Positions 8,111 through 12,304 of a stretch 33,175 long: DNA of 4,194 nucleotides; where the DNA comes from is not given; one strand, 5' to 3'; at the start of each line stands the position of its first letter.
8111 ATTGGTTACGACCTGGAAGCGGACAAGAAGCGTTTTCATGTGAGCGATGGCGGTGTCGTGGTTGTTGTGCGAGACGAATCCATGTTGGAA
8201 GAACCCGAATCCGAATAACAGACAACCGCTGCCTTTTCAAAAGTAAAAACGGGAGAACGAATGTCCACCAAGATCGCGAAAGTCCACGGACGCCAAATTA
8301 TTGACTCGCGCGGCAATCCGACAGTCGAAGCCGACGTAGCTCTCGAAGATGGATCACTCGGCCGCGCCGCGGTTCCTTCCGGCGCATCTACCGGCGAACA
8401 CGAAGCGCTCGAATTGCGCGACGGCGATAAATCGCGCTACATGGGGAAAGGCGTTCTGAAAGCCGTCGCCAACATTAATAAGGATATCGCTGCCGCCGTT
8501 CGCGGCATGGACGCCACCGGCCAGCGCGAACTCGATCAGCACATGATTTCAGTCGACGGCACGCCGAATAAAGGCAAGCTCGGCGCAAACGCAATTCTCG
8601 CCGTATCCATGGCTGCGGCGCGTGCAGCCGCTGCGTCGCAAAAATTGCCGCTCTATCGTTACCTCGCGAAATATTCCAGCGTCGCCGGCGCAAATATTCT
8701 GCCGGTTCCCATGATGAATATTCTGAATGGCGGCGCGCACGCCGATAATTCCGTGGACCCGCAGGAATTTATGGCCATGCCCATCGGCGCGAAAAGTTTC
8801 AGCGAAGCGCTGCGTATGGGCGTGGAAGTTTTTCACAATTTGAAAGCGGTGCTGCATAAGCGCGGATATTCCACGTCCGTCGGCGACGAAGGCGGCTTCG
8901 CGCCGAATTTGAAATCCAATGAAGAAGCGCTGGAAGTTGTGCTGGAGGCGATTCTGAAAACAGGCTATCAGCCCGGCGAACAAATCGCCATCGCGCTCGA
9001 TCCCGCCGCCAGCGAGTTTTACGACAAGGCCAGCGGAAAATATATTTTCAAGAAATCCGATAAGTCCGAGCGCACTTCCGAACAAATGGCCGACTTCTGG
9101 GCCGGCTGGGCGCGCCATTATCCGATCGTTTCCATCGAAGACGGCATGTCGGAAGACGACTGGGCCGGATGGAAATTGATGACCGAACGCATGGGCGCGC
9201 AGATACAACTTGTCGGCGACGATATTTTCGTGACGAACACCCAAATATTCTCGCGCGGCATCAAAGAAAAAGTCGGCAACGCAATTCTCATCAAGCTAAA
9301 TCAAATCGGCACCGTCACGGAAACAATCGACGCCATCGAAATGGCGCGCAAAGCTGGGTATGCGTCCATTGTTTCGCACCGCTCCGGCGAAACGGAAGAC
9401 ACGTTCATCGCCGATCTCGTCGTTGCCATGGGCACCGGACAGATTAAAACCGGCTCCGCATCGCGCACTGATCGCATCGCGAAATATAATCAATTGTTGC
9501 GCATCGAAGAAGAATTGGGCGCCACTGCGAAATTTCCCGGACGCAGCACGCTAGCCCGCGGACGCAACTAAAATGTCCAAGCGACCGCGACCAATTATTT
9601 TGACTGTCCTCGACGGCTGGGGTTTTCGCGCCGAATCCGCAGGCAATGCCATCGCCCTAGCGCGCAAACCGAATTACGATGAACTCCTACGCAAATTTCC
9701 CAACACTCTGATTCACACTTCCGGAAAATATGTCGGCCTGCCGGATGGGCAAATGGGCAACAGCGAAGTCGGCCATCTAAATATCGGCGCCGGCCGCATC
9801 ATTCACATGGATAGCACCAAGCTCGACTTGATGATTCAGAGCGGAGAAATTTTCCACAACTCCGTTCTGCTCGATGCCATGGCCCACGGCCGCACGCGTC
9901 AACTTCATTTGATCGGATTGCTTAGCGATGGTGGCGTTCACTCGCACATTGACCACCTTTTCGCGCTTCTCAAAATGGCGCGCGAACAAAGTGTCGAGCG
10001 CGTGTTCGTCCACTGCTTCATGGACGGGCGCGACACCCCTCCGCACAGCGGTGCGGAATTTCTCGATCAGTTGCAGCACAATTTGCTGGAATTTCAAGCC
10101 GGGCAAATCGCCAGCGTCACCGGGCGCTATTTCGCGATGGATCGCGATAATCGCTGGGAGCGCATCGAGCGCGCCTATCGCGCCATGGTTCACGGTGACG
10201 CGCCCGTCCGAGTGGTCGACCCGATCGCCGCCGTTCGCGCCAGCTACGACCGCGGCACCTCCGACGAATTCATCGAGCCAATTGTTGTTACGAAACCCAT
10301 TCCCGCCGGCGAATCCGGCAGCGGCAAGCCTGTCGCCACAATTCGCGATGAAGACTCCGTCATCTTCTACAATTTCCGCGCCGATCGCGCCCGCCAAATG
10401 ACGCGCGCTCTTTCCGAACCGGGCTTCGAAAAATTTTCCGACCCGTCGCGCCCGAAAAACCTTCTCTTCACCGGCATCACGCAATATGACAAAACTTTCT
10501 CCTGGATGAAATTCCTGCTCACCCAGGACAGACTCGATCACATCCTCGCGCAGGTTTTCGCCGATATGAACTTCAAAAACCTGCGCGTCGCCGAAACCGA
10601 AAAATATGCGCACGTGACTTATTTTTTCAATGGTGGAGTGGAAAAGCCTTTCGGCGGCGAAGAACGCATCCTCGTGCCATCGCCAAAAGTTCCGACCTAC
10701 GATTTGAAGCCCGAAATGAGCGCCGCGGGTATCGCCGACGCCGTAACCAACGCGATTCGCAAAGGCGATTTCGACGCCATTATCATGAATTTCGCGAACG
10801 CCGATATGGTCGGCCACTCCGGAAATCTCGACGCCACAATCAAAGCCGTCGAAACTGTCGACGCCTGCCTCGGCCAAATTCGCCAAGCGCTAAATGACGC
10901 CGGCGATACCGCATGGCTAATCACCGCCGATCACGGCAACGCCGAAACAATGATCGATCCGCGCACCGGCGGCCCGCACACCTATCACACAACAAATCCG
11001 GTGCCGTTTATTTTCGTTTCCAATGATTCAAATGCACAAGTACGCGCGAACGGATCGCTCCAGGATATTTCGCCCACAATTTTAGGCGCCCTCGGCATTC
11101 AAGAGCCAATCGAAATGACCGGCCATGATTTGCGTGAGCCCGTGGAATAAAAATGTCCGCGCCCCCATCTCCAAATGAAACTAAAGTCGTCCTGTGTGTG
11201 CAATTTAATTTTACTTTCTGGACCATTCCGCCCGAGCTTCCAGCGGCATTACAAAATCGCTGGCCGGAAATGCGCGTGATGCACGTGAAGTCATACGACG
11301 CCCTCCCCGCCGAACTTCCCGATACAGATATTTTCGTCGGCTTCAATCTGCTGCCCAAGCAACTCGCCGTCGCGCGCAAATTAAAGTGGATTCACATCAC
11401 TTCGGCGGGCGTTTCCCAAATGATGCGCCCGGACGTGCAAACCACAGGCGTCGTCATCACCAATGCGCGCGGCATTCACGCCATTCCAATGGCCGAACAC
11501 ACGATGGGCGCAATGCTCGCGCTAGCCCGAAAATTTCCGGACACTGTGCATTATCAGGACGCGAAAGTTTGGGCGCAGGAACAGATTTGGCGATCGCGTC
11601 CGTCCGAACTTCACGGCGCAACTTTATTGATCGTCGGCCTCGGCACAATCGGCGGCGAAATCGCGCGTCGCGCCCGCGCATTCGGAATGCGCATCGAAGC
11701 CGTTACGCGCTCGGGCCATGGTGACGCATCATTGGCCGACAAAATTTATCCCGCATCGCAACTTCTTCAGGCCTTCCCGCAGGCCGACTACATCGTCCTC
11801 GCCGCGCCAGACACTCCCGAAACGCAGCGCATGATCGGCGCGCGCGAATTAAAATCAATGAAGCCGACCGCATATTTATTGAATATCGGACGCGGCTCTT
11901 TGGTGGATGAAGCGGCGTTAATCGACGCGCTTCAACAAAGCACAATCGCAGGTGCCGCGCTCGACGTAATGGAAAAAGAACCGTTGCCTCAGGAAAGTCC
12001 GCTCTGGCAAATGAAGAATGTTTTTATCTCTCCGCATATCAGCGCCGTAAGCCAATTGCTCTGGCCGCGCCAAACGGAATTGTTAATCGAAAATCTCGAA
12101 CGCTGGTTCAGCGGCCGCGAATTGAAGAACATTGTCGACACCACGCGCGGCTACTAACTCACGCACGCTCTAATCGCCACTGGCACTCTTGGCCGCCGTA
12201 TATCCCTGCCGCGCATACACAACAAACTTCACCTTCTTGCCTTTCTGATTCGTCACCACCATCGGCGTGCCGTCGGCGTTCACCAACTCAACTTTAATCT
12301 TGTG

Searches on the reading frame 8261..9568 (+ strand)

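Call 70: search_protein_families(library=pfam, proteins=[window:8261-9568:+], max_evalue=0.001)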
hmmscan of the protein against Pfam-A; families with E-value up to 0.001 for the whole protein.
window:8261-9568:+ (436 aa): 2 families
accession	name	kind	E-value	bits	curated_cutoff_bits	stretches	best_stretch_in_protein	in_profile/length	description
PF00113.28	Enolase_C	-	7.4e-129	429.7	21.5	1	145-430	2-292/296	Enolase, C-terminal TIM barrel domain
PF03952.21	Enolase_N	-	8.1e-61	204.4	35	1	5-135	1-131/131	Enolase, N-terminal domain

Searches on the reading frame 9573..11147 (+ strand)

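Call 70: search_protein_families(library=pfam, proteins=[window:9573-11147:+], max_evalue=0.001)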
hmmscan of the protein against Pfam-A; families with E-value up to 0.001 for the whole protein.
window:9573-11147:+ (525 aa): 4 families
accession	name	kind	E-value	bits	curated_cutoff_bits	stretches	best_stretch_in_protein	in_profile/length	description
PF06415.18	iPGM_N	-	1.2e-79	267.3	27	1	86-307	3-217/217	BPG-independent PGAM N-terminus (iPGM_N)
PF01676.23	Metalloenzyme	-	7.7e-79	265.2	24.3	1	7-510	2-251/252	Metalloenzyme superfamily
PF00884.28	Sulfatase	-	4e-06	26.8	25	1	417-509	201-301/301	Sulfatase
PF01663.27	Phosphodiest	-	6e-06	26.5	23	1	390-462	152-226/342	Type I phosphodiesterase / nucleotide pyrophosphatase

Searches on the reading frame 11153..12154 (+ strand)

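Call 70: search_protein_families(library=pfam, proteins=[window:11153-12154:+], max_evalue=0.001)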
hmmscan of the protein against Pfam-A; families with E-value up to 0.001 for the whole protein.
window:11153-12154:+ (334 aa): 2 families
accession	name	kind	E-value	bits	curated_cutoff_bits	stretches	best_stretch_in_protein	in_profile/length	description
PF02826.25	2-Hacid_dh_C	-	5.7e-56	189.1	25.1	1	118-297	1-178/178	D-isomer specific 2-hydroxyacid dehydrogenase, NAD binding domain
PF00389.36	2-Hacid_dh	-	1.2e-06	28.6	24.6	1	28-328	10-133/134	D-isomer specific 2-hydroxyacid dehydrogenase, catalytic domain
